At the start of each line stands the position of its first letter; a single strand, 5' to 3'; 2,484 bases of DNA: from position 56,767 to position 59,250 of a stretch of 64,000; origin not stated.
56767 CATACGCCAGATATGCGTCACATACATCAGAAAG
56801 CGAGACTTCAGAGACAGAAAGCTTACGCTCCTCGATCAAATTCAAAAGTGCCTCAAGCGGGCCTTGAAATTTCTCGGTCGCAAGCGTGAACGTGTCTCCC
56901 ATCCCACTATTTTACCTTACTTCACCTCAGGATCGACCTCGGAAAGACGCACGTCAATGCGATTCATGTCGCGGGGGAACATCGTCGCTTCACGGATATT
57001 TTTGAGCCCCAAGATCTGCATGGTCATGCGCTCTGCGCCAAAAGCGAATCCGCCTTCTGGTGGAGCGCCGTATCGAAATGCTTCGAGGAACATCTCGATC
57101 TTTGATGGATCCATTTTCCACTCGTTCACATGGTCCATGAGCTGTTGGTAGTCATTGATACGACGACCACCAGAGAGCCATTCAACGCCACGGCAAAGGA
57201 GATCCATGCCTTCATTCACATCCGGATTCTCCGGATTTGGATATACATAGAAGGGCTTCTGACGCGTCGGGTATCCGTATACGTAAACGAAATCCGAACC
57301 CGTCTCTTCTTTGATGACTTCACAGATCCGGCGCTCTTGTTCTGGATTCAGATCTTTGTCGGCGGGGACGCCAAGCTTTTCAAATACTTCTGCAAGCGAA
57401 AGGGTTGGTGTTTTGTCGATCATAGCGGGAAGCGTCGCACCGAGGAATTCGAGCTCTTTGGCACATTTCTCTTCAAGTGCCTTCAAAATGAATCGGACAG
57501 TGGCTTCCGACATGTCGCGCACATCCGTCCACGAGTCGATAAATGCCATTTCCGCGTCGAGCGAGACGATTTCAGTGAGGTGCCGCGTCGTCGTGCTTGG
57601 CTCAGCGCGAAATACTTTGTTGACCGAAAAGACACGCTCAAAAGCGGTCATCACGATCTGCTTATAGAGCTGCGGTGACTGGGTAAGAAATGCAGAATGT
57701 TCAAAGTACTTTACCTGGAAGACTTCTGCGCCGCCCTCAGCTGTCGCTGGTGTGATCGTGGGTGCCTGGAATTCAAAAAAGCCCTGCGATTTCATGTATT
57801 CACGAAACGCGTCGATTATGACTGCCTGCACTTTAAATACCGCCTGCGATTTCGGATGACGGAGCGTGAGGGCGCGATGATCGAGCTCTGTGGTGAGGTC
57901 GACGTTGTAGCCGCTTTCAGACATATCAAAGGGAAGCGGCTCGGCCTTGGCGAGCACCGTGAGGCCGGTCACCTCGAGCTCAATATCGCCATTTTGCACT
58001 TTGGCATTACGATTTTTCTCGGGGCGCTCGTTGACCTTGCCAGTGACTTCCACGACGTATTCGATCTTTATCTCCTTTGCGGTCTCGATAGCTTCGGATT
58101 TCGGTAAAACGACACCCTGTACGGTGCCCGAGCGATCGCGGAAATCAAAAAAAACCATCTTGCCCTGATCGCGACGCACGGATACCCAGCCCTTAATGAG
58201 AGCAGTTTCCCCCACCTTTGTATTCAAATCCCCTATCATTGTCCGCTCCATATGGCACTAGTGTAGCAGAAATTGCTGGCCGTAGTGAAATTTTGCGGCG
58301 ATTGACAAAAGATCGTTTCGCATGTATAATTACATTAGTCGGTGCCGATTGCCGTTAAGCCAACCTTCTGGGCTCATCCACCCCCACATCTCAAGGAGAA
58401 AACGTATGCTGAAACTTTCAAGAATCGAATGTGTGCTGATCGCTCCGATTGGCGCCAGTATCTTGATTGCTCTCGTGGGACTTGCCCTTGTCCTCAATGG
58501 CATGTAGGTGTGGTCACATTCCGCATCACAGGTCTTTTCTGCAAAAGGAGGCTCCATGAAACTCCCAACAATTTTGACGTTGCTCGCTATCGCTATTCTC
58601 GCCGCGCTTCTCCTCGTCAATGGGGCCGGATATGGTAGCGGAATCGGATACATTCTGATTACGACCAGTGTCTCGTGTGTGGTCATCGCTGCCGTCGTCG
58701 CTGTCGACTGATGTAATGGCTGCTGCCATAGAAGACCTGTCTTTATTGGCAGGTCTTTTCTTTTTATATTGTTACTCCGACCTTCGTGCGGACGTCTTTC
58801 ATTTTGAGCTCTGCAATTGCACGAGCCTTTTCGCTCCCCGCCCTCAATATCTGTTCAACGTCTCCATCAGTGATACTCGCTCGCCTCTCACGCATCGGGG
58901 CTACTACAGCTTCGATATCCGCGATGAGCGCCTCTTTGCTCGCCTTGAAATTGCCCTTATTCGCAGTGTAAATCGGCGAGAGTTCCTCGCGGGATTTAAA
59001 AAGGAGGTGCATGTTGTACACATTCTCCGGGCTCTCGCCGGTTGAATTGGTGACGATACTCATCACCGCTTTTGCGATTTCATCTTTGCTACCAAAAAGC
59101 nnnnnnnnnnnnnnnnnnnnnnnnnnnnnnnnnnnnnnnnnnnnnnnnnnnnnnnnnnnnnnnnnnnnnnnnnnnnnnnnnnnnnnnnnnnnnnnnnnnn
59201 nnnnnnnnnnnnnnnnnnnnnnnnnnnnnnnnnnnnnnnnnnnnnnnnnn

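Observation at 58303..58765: Tandem paralogous 33-aa and 51-aa hydrophobic peptides under a perfect consensus promoter, divergent from aspS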

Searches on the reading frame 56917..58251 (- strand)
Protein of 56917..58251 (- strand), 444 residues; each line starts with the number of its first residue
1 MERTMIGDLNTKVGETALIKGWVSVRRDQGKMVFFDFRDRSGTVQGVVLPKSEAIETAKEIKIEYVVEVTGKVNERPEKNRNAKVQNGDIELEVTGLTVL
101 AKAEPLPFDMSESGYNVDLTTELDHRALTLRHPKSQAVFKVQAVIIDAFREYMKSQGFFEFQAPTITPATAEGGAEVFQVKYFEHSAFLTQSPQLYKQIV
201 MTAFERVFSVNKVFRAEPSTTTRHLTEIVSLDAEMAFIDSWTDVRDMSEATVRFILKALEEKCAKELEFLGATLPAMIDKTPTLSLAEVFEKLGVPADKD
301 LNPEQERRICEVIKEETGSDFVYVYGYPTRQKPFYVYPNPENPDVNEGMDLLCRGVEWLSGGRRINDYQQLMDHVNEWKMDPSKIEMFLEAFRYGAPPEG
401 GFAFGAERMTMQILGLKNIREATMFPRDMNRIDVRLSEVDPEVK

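Call 6: find_related_loci(query=window:56917-58251:-, collection=genome_contigs, flank=4000)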
Query window:56917-58251:- (444 aa) in genome_contigs; peptide patterns used: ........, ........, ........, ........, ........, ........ (x = any residue, [..] = any of these).
599 stretches matched a pattern (row limit reached: there are more); 575 encode a relative of the query (tblastn E <= 1e-3); the best 80 are kept; 80 distinct loci.
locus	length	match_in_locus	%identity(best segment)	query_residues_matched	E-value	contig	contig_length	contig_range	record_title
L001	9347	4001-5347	82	1-442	0e+0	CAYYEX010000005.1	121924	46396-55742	MAG TPA_asm: uncultured Candidatus Saccharibacteria bacterium isolate ERP113451_co1_280 genome assembly, contig: NODE_63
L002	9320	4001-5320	83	1-440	0e+0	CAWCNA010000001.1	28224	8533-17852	MAG: Candidatus Adlerbacteria bacterium isolate MFD04540.bin.3.55 genome assembly, contig: contig_16797, whole genome sh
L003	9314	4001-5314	82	1-438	0e+0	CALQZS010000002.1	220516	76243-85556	MAG: Candidatus Nomurabacteria bacterium isolate MH-09jul19-147 genome assembly, contig: MH-09jul19-C52, whole genome sh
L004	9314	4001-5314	82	1-438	0e+0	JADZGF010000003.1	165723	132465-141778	MAG: Candidatus Nomurabacteria bacterium isolate SJ94 c_000000591644, whole genome shotgun sequence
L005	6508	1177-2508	81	1-438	0e+0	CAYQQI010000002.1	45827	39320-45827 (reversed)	MAG TPA_asm: uncultured Candidatus Saccharibacteria bacterium isolate binchicken_co264_107 genome assembly, contig: NODE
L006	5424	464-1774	83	1-437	0e+0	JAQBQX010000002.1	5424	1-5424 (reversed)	MAG: Candidatus Adlerbacteria bacterium isolate RYN_384 scaffold_2352918, whole genome shotgun sequence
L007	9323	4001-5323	81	2-443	0e+0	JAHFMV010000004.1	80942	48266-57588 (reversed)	MAG: Candidatus Kaiserbacteria bacterium isolate nzgw465 NODE_334_length_80943_cov_5.503254, whole genome shotgun sequen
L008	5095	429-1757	81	1-437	0e+0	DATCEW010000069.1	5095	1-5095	MAG TPA_asm: Candidatus Paceibacterota bacterium isolate SMAG_U7764 k141_60858, whole genome shotgun sequence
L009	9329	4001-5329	81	1-437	0e+0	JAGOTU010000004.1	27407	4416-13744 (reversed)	MAG: Candidatus Paceibacterota bacterium isolate Gw_Eff_bin_443 Gw_Eff_3327_length_27407_cov_6.137610, whole genome shot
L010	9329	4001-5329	81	2-438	0e+0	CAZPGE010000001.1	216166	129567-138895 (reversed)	MAG TPA_asm: uncultured Candidatus Saccharibacteria bacterium isolate ERP113451_co1_69 genome assembly, contig: NODE_14_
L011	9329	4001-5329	80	1-437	0e+0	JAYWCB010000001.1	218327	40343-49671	MAG: Candidatus Paceibacterota bacterium isolate GL94_DN_metabat_15 GL94_DN_metabat_15_0, whole genome shotgun sequence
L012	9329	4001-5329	81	1-437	0e+0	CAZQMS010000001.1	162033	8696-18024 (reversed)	MAG TPA_asm: uncultured Candidatus Saccharibacteria bacterium isolate SRP329715_co2_386 genome assembly, contig: NODE_17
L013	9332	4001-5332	80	1-438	0e+0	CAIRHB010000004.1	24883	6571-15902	Candidatus Adlerbacteria bacterium isolate I3b_bin-425 genome assembly, contig: bin-425:04/44, whole genome shotgun sequ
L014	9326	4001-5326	81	2-437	0e+0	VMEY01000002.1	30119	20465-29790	MAG: Parcubacteria group bacterium Athens0416_74 Athens041674_scaffold_1275, whole genome shotgun sequence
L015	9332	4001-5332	79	1-438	0e+0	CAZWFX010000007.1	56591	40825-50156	MAG TPA_asm: uncultured Candidatus Saccharibacteria bacterium isolate SRP278252_co2_728 genome assembly, contig: NODE_91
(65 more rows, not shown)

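Call 7: search_protein_families(library=pfam, proteins=[window:56917-58251:-], max_evalue=1)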
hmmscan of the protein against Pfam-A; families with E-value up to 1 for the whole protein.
window:56917-58251:- (444 aa): 4 families
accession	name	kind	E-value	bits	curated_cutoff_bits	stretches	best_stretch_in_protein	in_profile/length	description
PF00152.25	tRNA-synt_2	-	1.6e-78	264.3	25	1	120-428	3-307/308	tRNA synthetases class II (D, K and N)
PF01336.31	tRNA_anti-codon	-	1.4e-17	63.9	27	1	19-100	3-75/75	OB-fold nucleic acid binding domain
PF01409.25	tRNA-synt_2d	-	0.011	15.7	19.8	0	401-425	214-236/246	tRNA synthetases class II core domain (F)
PF24848.1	DUF7723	-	0.13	12.7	27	0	401-439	17-55/71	Family of unknown function (DUF7723)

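Call 11: find_encoding_contigs(protein=window:56917-58251:-, flank=5000, max_places=10)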
Protein window:56917-58251:- (444 aa): 1 contig read that carries it; 1 place shown.
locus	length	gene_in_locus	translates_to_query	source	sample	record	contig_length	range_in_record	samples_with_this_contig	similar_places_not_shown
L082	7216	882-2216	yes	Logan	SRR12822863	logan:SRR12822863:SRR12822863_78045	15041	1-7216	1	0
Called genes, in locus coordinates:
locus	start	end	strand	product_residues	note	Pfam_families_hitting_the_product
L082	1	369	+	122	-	?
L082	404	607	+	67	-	-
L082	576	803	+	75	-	-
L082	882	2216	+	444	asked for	PF01336:tRNA_anti-codon, PF00152:tRNA-synt_2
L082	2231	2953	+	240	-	PF02616:SMC_ScpA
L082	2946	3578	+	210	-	PF04079:SMC_ScpB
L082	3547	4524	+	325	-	PF00768:Peptidase_S11, PF13354:Beta-lactamase2 (weak)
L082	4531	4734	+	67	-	-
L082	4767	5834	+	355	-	PF00953:Glycos_transf_4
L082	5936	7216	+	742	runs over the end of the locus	-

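Call 13: find_homologous_proteins(query=window:56917-58251:-, max_evalue=1e-100)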
Query window:56917-58251:- (444 aa): 5408 proteins with E <= 1e-100 among 8000 candidates; the best 120 are listed.
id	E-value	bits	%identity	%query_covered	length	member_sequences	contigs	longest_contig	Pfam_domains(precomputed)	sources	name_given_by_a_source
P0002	1.1e-296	1001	100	100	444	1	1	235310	PF01336.32,PF00152.26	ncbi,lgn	-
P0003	1.4e-264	896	87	100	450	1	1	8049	PF01336.32,PF00152.26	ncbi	-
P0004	9.1e-260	880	87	99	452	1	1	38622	PF01336.32,PF00152.26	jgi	jgi:nondiscriminating aspartyl-tRNA synthetase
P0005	7.3e-255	864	85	99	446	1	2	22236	PF01336.32,PF00152.26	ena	-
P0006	5.9e-252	854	84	99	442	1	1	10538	PF01336.32,PF00152.26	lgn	-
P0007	1.1e-250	850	83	100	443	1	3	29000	PF01336.32,PF00152.26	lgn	-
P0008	1.5e-250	850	84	98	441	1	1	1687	PF01336.32,PF00152.26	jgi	jgi:nondiscriminating aspartyl-tRNA synthetase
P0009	3.1e-250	848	83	99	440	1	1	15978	PF01336.32,PF00152.26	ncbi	-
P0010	3.9e-250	848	85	99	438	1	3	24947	PF01336.32,PF00152.26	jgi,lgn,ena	-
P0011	7.8e-250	847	84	99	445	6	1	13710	PF01336.32,PF00152.26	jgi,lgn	-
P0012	1.4e-249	846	83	99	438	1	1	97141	PF01336.32,PF00152.26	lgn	-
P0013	4.3e-249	845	83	99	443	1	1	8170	PF01336.32,PF00152.26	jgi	jgi:nondiscriminating aspartyl-tRNA synthetase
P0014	4.8e-249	845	84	99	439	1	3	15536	PF01336.32,PF00152.26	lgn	-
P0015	8.3e-249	844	83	99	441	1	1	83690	PF01336.32,PF00152.26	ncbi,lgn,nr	ncbi:MAG TPA: aspartate--tRNA(Asn) ligase [Candidatus Paceibacterota bacterium]|nr:aspartate--tRNA(A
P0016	2.2e-248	842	84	98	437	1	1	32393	PF01336.32,PF00152.26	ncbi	-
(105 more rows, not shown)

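Call 14: find_encoding_contigs(protein=P0003, flank=5000, max_places=3)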
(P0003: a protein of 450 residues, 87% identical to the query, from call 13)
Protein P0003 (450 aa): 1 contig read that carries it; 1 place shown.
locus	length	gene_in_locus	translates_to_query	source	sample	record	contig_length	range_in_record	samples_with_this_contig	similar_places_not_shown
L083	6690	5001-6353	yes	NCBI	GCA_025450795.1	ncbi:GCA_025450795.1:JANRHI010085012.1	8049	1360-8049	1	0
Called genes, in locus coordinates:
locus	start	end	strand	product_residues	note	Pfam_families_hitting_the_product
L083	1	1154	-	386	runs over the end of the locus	PF00155:Aminotran_1_2 (faint), PF00266:Aminotran_5 (weak), PF00282:Pyridoxal_deC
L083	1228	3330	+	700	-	PF02743:dCache_1, PF22673:MCP-like_PDC_1 (weak), PF00672:HAMP, PF02518:HATPase_c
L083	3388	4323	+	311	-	PF00579:tRNA-synt_1b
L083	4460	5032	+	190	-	-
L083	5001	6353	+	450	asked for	PF01336:tRNA_anti-codon, PF00152:tRNA-synt_2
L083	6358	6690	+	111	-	?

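Call 15: find_encoding_contigs(protein=P0004, flank=5000, max_places=3)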
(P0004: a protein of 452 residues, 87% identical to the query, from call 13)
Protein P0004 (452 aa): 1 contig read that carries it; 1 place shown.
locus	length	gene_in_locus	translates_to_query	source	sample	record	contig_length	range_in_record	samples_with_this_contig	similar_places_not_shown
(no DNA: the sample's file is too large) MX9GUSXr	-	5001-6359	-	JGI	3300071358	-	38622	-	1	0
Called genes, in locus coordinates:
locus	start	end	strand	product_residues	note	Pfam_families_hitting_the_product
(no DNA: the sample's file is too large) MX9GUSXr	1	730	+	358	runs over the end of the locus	PF00881:Nitroreductase (faint), PF14512:TM1586_NiRdase (faint)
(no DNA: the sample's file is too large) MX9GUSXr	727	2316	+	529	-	PF16927:HisKA_7TM, PF00512:HisKA, PF02518:HATPase_c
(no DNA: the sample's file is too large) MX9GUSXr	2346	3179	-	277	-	PF24827:AstE_AspA_cat (weak)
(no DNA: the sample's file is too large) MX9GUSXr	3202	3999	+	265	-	-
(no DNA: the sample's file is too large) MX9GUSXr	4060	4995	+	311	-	PF00579:tRNA-synt_1b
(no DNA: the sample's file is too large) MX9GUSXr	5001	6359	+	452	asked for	PF01336:tRNA_anti-codon, PF00152:tRNA-synt_2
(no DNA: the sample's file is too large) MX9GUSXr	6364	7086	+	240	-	PF02616:SMC_ScpA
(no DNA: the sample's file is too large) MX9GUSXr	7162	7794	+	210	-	-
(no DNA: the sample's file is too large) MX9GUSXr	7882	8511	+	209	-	PF04079:SMC_ScpB, PF01047:MarR (faint)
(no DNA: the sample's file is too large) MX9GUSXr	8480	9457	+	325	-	PF00768:Peptidase_S11, PF13354:Beta-lactamase2 (weak)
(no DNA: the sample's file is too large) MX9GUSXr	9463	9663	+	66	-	-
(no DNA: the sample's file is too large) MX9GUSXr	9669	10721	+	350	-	PF00953:Glycos_transf_4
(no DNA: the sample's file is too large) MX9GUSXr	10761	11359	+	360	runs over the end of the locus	PF01098:FTSW_RODA_SPOVE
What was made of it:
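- A relative with 87% identical AspS has no cassette (call 15), so the unit is dispensable.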

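Call 16: find_encoding_contigs(protein=P0005, flank=5000, max_places=3)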
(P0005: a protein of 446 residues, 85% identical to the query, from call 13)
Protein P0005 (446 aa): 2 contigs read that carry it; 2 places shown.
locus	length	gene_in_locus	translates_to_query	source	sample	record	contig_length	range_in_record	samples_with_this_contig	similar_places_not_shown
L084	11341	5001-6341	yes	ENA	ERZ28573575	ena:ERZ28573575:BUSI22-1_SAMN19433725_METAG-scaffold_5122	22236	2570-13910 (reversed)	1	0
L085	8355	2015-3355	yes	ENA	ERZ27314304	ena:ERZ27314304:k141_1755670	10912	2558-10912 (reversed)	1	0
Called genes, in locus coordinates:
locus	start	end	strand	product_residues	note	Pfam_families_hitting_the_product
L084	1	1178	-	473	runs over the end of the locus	-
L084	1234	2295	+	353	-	PF00881:Nitroreductase (faint)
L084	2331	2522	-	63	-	-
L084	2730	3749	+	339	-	PF00512:HisKA, PF02518:HATPase_c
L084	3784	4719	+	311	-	PF00579:tRNA-synt_1b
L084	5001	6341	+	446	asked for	PF01336:tRNA_anti-codon, PF00152:tRNA-synt_2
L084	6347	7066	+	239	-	PF02616:SMC_ScpA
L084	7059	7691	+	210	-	PF04079:SMC_ScpB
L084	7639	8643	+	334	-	PF00768:Peptidase_S11, PF13354:Beta-lactamase2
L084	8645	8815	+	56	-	-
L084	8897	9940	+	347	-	PF00953:Glycos_transf_4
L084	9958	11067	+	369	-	PF01098:FTSW_RODA_SPOVE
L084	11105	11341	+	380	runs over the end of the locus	PF03033:Glyco_transf_28, PF04101:Glyco_tran_28_C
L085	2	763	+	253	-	?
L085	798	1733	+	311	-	PF00579:tRNA-synt_1b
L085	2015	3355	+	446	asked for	PF01336:tRNA_anti-codon, PF00152:tRNA-synt_2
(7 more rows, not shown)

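Call 37: find_encoding_contigs(protein=P0006, flank=3000, max_places=2)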
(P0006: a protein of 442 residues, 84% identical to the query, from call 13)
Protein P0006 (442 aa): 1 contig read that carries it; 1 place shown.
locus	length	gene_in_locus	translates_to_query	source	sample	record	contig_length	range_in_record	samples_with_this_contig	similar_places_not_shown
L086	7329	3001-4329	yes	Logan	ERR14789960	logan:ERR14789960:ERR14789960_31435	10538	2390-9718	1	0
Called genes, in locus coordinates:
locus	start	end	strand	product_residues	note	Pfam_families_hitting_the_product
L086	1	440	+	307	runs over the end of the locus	PF12147:Methyltransf_20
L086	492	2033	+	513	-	PF16927:HisKA_7TM, PF00512:HisKA, PF02518:HATPase_c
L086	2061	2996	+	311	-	PF00579:tRNA-synt_1b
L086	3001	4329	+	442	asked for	PF01336:tRNA_anti-codon, PF00152:tRNA-synt_2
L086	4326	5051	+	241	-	PF02616:SMC_ScpA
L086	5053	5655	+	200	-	PF04079:SMC_ScpB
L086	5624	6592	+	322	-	PF00768:Peptidase_S11, PF13354:Beta-lactamase2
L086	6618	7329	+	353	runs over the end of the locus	PF00953:Glycos_transf_4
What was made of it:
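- On Class II bacteriocin or peptide pheromone: The histidine kinase is present in relatives with or without the cassette (calls 15, 37).
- The cassette is absent from close relatives (calls 15, 37). The 7TM histidine kinase 2 kb away is also present in relatives without the cassette (calls 15, 37).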

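Call 38: find_encoding_contigs(protein=P0010, flank=3000, max_places=2)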
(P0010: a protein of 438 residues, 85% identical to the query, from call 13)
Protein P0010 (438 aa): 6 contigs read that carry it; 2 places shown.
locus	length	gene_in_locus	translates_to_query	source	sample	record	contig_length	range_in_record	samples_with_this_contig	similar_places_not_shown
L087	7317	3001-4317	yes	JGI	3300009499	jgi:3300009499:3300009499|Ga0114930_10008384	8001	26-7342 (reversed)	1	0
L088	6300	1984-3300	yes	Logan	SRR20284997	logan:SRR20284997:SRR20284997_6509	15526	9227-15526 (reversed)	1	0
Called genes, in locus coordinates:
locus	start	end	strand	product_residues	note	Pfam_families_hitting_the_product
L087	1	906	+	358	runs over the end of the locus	PF00226:DnaJ, PF01556:DnaJ_C, PF00684:DnaJ_CXXCXGXG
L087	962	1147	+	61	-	-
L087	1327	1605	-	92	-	-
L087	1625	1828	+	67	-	-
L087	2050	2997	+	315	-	PF00579:tRNA-synt_1b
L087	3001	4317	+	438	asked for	PF01336:tRNA_anti-codon, PF00152:tRNA-synt_2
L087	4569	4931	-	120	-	-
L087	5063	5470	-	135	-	-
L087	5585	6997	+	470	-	PF00883:Peptidase_M17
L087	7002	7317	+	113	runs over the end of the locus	?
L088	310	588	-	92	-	-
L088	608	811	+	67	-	-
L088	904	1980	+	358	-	PF00579:tRNA-synt_1b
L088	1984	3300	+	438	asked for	PF01336:tRNA_anti-codon, PF00152:tRNA-synt_2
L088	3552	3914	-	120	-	-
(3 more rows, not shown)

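Call 39: find_encoding_contigs(protein=P0011, flank=3000, max_places=2)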
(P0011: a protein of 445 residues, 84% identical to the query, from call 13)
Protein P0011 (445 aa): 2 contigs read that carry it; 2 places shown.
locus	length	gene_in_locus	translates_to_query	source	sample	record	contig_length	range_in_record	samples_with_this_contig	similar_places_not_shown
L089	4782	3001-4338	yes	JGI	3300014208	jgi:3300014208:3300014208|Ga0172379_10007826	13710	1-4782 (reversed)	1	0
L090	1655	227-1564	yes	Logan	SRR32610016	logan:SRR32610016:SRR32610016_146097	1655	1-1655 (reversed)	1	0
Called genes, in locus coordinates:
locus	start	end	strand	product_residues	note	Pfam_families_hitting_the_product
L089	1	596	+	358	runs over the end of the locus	PF00226:DnaJ, PF01556:DnaJ_C, PF00684:DnaJ_CXXCXGXG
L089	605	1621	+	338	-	PF01594:AI-2E_transport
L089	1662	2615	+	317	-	PF00579:tRNA-synt_1b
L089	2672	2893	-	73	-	-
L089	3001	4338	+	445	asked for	PF01336:tRNA_anti-codon, PF00152:tRNA-synt_2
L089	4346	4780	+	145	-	?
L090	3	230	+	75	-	?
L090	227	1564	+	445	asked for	PF01336:tRNA_anti-codon, PF00152:tRNA-synt_2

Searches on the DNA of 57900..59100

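Call 3: search_rna_families(source=window, start=57900, end=59100, threshold=evalue, max_evalue=10, show_alignments=3)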
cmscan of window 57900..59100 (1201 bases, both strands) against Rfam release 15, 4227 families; matches with E-value up to 10: 2.
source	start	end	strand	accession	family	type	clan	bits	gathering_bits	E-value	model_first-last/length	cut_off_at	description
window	58663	58766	+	RF01772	rnk_pseudo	Cis-reg; leader;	-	25.1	55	0.1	1-108/108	no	Pseudomonas rnk leader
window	58073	58103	-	RF01933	bxd_5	Gene; lncRNA;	-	12.8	50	3.8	26-57/57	no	Bithoraxoid conserved region 5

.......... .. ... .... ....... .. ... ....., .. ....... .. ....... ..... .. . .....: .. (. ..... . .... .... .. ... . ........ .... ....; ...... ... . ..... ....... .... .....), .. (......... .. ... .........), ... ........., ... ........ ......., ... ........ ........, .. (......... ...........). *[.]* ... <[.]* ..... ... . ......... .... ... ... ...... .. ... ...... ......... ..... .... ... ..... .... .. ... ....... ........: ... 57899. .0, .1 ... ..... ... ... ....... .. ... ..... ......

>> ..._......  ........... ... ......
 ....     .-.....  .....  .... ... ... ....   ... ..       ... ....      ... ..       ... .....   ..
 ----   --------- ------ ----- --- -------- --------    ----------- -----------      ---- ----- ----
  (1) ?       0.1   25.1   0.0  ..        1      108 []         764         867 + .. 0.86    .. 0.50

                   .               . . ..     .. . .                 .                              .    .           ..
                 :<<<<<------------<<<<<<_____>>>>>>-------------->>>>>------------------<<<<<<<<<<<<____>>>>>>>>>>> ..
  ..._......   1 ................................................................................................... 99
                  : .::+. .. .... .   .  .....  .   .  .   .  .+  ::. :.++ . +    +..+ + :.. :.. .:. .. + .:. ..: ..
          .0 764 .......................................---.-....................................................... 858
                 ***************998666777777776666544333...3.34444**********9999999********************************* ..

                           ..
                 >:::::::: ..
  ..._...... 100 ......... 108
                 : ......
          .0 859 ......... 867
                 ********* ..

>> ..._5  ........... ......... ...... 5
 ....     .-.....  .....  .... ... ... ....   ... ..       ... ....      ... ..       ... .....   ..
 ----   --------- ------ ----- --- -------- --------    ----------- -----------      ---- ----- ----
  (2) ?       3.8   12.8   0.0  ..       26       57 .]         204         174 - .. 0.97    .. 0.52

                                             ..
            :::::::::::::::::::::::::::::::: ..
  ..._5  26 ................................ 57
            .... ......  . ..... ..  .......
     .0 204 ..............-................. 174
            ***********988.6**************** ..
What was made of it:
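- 58337..58405 (+): 5' untranslated region of about 70 nt, with the SD site AAGGAG at 58393-58398. Call 3 (no Rfam match).
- On Known structured RNA (Rfam 15): Only a 25-bit, E = 0.1 hit, lying mostly over the terminator (58663-58766), appears at E <= 10 (call 3).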
